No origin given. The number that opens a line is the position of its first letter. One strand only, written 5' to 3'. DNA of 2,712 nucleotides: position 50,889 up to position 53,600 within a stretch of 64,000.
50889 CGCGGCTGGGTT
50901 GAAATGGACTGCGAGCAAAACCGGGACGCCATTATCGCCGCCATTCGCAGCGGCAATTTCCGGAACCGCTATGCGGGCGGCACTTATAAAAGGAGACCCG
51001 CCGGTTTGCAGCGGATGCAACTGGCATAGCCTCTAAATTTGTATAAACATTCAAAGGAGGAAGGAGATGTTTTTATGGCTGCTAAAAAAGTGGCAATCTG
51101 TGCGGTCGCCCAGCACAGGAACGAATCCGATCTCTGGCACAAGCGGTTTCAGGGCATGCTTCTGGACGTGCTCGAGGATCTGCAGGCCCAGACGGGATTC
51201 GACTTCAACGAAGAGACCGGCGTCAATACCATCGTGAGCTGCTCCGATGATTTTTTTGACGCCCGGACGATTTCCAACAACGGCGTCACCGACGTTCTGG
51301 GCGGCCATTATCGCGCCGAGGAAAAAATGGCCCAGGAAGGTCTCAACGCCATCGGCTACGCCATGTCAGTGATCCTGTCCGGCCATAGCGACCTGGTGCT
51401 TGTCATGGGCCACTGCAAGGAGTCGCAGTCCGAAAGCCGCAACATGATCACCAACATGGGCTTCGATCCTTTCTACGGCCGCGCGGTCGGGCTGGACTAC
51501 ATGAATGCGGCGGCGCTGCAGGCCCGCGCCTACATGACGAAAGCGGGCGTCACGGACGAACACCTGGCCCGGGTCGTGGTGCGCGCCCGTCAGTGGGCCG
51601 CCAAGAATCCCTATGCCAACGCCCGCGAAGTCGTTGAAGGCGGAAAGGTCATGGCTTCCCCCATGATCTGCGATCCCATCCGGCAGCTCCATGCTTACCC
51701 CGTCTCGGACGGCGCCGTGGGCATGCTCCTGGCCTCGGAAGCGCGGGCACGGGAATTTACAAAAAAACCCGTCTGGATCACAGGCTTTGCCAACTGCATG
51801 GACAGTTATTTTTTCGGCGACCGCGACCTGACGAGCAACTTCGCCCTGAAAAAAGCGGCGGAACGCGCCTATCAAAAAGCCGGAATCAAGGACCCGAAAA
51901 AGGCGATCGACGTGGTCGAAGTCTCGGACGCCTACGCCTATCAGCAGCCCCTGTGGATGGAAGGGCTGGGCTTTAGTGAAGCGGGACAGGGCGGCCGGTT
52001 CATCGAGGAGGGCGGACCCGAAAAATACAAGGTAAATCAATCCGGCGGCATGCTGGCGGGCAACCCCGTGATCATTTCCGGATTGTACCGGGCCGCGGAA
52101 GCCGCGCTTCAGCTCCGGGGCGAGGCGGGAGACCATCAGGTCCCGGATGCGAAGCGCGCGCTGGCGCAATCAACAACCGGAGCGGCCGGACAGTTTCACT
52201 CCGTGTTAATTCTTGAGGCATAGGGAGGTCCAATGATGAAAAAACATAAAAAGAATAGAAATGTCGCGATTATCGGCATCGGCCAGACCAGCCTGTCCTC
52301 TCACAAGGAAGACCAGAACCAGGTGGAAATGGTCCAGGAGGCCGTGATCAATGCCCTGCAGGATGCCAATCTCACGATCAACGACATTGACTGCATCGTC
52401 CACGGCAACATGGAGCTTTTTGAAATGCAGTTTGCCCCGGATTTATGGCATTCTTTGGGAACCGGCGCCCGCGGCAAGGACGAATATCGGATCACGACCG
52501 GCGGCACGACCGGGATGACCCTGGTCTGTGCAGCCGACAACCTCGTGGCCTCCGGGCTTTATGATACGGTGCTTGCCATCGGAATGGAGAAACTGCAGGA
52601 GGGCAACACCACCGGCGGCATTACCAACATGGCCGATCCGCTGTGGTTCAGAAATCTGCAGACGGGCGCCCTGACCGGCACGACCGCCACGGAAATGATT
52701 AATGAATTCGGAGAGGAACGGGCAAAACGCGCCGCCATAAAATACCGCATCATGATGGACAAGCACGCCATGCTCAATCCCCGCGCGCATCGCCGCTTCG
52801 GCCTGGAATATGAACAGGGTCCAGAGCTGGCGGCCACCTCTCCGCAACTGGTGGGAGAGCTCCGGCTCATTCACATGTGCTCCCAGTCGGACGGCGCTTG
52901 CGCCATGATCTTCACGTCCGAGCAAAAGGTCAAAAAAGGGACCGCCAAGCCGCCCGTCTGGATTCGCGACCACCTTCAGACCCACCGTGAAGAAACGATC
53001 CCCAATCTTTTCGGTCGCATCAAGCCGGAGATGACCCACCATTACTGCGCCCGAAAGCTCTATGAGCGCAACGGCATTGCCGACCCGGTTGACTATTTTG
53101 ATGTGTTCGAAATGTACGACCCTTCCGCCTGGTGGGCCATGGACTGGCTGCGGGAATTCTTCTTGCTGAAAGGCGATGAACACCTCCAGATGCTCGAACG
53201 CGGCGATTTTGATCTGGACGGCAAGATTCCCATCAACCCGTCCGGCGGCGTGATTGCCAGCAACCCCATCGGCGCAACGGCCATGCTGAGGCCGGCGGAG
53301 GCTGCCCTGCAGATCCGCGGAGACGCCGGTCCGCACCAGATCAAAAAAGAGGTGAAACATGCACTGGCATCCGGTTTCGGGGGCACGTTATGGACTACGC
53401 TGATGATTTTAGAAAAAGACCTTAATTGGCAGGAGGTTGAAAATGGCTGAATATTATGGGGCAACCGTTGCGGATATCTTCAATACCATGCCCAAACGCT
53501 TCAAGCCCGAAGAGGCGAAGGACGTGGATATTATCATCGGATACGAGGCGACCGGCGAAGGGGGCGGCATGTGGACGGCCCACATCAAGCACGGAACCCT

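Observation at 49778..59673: TetR-headed cluster combining thiolase-fold/DUF35 pairs, SCP2, BKACE and three acyl-CoA dehydrogenases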

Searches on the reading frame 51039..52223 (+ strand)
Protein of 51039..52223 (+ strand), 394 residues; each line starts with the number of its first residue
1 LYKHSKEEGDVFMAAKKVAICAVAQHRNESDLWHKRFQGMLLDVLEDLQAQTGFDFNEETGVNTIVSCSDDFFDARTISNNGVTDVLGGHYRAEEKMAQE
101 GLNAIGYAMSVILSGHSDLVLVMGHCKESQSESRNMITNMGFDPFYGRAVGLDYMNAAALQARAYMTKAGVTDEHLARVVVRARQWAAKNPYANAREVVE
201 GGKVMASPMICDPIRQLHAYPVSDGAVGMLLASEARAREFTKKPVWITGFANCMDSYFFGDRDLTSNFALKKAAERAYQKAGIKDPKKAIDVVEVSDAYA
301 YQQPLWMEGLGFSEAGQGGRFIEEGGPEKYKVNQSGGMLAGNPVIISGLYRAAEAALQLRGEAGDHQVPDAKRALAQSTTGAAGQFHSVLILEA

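Call 3: search_protein_families(library=pfam, proteins=[window:51039-52223:+])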
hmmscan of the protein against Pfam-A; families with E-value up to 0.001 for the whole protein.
window:51039-52223:+ (394 aa): 2 families
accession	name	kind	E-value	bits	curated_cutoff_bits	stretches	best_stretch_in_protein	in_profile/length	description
PF22691.2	Thiolase_C_1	-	2.8e-27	95.7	28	1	260-393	11-143/144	Thiolase C-terminal domain-like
PF00108.29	Thiolase_N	-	0.00096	19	26.4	0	96-198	83-197/260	Thiolase, N-terminal domain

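Call 5: search_protein_families(library=ncbifam, proteins=[window:51039-52223:+], max_evalue=0.00001)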
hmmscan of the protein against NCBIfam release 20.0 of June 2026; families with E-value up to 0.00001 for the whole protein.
window:51039-52223:+ (394 aa): 18 families
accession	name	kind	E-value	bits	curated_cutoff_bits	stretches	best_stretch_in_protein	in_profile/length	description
NF004722.0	PRK06066.1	equivalog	3e-64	217.4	516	1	15-392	3-383/385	thiolase domain-containing protein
NF006180.0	PRK08313.1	subfamily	1.2e-63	215.2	514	1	64-392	50-382/389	thiolase domain-containing protein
NF004720.0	PRK06064.1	subfamily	1.4e-57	195.2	420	1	99-392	86-385/389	thiolase domain-containing protein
NF005924.0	PRK07937.1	subfamily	6.7e-50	170.5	419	1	16-394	3-351/353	lipid-transfer protein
NF004811.0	PRK06158.1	subfamily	1.8e-46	158.9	421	1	105-383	92-370/384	acetyl-CoA acetyltransferase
NF004721.0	PRK06065.1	equivalog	3.5e-44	151.2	455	1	69-392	60-391/393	thiolase domain-containing protein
NF053570.1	AcCoTHIOL_METTL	equivalog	6.1e-44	150.4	600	1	92-385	80-375/385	acetyl-CoA acetyltransferase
NF004982.0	PRK06365.1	equivalog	2e-41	142.5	695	2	63-262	61-265/430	thiolase domain-containing protein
NF009228.0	PRK12578.1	subfamily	7.1e-40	136.8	485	1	95-393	81-386/387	thiolase domain-containing protein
NF006010.0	PRK08142.1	subfamily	6.7e-38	130.4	462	1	98-392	82-385/388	thiolase domain-containing protein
NF006102.0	PRK08256.1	subfamily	7.7e-37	127.3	436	1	104-377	88-377/394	lipid-transfer protein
NF004810.0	PRK06157.1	equivalog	3e-36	125.4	403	1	95-385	85-387/400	acetyl-CoA acetyltransferase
NF005704.0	PRK07516.1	subfamily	2.9e-32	112.1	412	1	98-389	85-384/389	thiolase domain-containing protein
NF005892.0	PRK07855.1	subfamily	1.5e-31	109.7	469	1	138-392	131-387/390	lipid-transfer protein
NF004715.0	PRK06059.1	equivalog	9.5e-31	107.1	424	1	100-390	87-396/399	lipid-transfer protein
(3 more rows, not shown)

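Call 14: search_solved_structures(query=window:51039-52223:+, max_evalue=0.00001, show_alignments=2)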
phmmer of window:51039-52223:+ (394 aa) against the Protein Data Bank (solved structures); distinct sequences matched with E-value up to 0.00001: 18.
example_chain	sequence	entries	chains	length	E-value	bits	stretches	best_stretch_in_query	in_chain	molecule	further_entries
7yvy_A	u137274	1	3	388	1.1e-37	133.5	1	100-388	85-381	Acetyl-CoA acetyltransferase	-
4yzo_A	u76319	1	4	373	2.6e-30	109.2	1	99-383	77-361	Putative acyl-CoA acyltransferase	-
6esq_A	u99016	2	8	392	3.6e-28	102.1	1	99-362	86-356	acetoacetyl-CoA thiolase | Acetyl-CoA acetyltransferase thiolase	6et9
7pxp_C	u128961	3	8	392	1.1e-25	94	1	103-388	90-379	Benzoylsuccinyl-CoA thiolase subunit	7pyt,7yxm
6hsj_A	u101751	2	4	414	5.4e-25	91.7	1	160-384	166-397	SCP2-thiolase (type-1)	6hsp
6hrv_A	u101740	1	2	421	5.8e-25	91.6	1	160-384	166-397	SCP2-thiolase (type-1)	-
4u4e_A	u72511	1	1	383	4.9e-24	88.5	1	74-384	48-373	Thiolase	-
9skm_I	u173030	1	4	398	1.7e-14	57.1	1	110-392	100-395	2,4-diacetylphloroglucinol biosynthesis protein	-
9skh_I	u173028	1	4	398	2.1e-14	56.8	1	110-392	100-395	2,4-diacetylphloroglucinol biosynthesis protein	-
4bia_A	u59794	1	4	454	1.6e-12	50.7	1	94-370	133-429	3-KETOACYL-COA THIOLASE, PUTATIVE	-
5m3k_C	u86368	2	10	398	2.2e-12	50.2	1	110-392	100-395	2,4-diacetylphloroglucinol biosynthesis protein PhlC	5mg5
9myr_A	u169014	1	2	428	2.9e-12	49.8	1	158-385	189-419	Nonspecific lipid-transfer protein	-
3zbk_A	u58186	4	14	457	3.8e-12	49.4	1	93-369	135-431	3-KETOACYL-COA THIOLASE-LIKE PROTEIN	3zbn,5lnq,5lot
3zbl_A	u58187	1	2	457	4.2e-12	49.3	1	92-369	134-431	3-KETOACYL-COA THIOLASE-LIKE PROTEIN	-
3zbg_A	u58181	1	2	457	4.5e-12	49.2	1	92-369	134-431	3-KETOACYL-COA THIOLASE-LIKE PROTEIN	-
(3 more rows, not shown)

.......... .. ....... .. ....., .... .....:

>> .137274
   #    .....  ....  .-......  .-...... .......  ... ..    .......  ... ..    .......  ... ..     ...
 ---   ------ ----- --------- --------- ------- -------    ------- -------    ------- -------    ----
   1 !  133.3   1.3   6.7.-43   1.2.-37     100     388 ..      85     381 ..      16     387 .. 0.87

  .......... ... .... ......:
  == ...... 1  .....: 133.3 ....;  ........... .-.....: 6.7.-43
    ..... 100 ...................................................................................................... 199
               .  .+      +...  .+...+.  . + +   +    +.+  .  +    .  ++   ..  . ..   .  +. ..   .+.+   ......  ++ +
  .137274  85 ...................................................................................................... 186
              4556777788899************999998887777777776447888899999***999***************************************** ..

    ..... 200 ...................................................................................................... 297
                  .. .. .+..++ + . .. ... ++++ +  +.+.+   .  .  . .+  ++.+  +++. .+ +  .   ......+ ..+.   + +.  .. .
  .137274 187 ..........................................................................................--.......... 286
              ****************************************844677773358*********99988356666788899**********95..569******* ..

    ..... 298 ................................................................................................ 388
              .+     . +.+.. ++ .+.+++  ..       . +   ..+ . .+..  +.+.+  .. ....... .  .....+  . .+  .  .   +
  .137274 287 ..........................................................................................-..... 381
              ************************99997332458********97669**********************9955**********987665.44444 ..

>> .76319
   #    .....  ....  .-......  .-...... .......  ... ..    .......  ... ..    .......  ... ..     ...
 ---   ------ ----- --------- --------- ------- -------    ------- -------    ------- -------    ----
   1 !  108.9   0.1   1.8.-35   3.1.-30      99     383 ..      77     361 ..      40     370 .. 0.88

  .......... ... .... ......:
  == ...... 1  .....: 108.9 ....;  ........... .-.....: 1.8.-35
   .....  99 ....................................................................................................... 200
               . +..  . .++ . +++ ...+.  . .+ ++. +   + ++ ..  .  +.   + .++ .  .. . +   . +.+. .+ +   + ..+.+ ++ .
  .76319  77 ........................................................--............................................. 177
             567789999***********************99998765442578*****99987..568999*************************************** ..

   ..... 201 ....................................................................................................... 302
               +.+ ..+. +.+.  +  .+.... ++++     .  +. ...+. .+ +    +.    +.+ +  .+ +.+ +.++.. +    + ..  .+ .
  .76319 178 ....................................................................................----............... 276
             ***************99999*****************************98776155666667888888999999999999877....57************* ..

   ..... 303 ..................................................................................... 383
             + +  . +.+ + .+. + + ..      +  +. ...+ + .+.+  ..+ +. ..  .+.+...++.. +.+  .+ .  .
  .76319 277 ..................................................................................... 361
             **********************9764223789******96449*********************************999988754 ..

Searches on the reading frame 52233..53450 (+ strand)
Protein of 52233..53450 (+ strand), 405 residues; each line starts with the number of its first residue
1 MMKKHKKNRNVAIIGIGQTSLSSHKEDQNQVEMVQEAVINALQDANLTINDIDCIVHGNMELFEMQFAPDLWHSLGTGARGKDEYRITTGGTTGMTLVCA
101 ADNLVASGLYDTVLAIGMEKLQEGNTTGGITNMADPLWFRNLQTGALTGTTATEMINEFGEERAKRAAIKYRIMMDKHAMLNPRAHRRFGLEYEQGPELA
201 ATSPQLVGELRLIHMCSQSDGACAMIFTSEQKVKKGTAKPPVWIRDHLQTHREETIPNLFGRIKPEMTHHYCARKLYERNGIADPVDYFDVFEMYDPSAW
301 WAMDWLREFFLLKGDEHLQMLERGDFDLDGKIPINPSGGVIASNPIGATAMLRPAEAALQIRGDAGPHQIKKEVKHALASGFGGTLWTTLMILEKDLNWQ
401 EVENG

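Call 3: search_protein_families(library=pfam, proteins=[window:52233-53450:+])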
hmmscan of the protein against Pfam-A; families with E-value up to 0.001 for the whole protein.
window:52233-53450:+ (405 aa): 2 families
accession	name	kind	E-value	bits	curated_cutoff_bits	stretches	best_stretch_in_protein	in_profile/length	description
PF22691.2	Thiolase_C_1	-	1.8e-19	70.3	28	1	289-391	38-140/144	Thiolase C-terminal domain-like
PF00108.29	Thiolase_N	-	3e-07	30.5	26.4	1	11-129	1-123/260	Thiolase, N-terminal domain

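Call 5: search_protein_families(library=ncbifam, proteins=[window:52233-53450:+], max_evalue=0.00001)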
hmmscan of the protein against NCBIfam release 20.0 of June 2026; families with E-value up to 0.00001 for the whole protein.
window:52233-53450:+ (405 aa): 19 families
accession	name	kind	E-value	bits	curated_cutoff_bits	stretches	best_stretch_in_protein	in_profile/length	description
NF006180.0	PRK08313.1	subfamily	6.3e-75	252.4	514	1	8-393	3-382/389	thiolase domain-containing protein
NF004721.0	PRK06065.1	equivalog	3.6e-43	147.9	455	1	3-391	4-389/393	thiolase domain-containing protein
NF004720.0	PRK06064.1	subfamily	8.5e-43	146.6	420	1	9-388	2-379/389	thiolase domain-containing protein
NF004810.0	PRK06157.1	equivalog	5.5e-37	127.8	403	1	8-385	6-384/400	acetyl-CoA acetyltransferase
NF004982.0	PRK06365.1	equivalog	9.1e-33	113.9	695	2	3-240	10-247/430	thiolase domain-containing protein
NF004715.0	PRK06059.1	equivalog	1.1e-32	113.6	424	1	8-372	3-377/399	lipid-transfer protein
NF009228.0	PRK12578.1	subfamily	1.2e-32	113.1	485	1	8-393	2-385/387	thiolase domain-containing protein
NF006102.0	PRK08256.1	subfamily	8.8e-32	110.6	436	1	8-388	2-387/394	lipid-transfer protein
NF053570.1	AcCoTHIOL_METTL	equivalog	3.8e-29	101.7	600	1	9-389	2-376/385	acetyl-CoA acetyltransferase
NF004722.0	PRK06066.1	equivalog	5.9e-27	94.6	516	1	9-381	4-369/385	thiolase domain-containing protein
NF004811.0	PRK06158.1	subfamily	4.8e-26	91.6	421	1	5-388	4-372/384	acetyl-CoA acetyltransferase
NF005704.0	PRK07516.1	subfamily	1.8e-25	89.7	412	1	10-384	3-375/389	thiolase domain-containing protein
NF005892.0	PRK07855.1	subfamily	3.2e-24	85.5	469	1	9-381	6-376/390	lipid-transfer protein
NF004936.0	PRK06289.1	equivalog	5.9e-22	78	375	1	10-391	4-398/405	acetyl-CoA acetyltransferase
NF053628.1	BnzsclthlBbsBGT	equivalog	1.1e-19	70.5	750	1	6-387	2-373/389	benzoylsuccinyl-CoA thiolase subunit BbsB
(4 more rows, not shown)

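Call 15: search_solved_structures(query=window:52233-53450:+, max_evalue=0.00001, show_alignments=2)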
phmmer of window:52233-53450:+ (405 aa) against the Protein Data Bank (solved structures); distinct sequences matched with E-value up to 0.00001: 17.
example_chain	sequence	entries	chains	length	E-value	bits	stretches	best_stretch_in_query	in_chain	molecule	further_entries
6hsj_A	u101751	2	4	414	1.9e-25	93.1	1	10-390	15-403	SCP2-thiolase (type-1)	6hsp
6hrv_A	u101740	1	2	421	2e-25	93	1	10-390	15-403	SCP2-thiolase (type-1)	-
7yvy_A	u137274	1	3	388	2.4e-21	79.6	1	9-386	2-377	Acetyl-CoA acetyltransferase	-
4yzo_A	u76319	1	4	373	1.3e-19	73.9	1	12-384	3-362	Putative acyl-CoA acyltransferase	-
6esq_A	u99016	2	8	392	7.1e-19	71.4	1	9-391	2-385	acetoacetyl-CoA thiolase | Acetyl-CoA acetyltransferase thiolase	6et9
7pxp_C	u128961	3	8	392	1.8e-17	66.8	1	7-387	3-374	Benzoylsuccinyl-CoA thiolase subunit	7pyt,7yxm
9vbo_E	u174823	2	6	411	4.6e-10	42.4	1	13-397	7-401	3-oxoacyl-[acyl-carrier-protein (ACP)] synthase III domain protein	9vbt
4u4e_A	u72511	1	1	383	2.9e-09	39.8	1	10-387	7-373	Thiolase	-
6ok1_A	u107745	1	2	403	1e-08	38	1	11-365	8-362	Lipid-transfer protein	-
9skm_I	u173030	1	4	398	4.3e-08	35.9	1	9-385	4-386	2,4-diacetylphloroglucinol biosynthesis protein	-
9myr_A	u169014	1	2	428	7.2e-08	35.2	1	12-386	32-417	Nonspecific lipid-transfer protein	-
9skh_I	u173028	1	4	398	9.3e-08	34.8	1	9-385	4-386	2,4-diacetylphloroglucinol biosynthesis protein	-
5m3k_C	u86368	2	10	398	1.7e-07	34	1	9-384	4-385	2,4-diacetylphloroglucinol biosynthesis protein PhlC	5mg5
3zbl_A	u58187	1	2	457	2.2e-07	33.6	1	84-384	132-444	3-KETOACYL-COA THIOLASE-LIKE PROTEIN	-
3zbk_A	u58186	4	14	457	2.3e-07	33.5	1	84-384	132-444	3-KETOACYL-COA THIOLASE-LIKE PROTEIN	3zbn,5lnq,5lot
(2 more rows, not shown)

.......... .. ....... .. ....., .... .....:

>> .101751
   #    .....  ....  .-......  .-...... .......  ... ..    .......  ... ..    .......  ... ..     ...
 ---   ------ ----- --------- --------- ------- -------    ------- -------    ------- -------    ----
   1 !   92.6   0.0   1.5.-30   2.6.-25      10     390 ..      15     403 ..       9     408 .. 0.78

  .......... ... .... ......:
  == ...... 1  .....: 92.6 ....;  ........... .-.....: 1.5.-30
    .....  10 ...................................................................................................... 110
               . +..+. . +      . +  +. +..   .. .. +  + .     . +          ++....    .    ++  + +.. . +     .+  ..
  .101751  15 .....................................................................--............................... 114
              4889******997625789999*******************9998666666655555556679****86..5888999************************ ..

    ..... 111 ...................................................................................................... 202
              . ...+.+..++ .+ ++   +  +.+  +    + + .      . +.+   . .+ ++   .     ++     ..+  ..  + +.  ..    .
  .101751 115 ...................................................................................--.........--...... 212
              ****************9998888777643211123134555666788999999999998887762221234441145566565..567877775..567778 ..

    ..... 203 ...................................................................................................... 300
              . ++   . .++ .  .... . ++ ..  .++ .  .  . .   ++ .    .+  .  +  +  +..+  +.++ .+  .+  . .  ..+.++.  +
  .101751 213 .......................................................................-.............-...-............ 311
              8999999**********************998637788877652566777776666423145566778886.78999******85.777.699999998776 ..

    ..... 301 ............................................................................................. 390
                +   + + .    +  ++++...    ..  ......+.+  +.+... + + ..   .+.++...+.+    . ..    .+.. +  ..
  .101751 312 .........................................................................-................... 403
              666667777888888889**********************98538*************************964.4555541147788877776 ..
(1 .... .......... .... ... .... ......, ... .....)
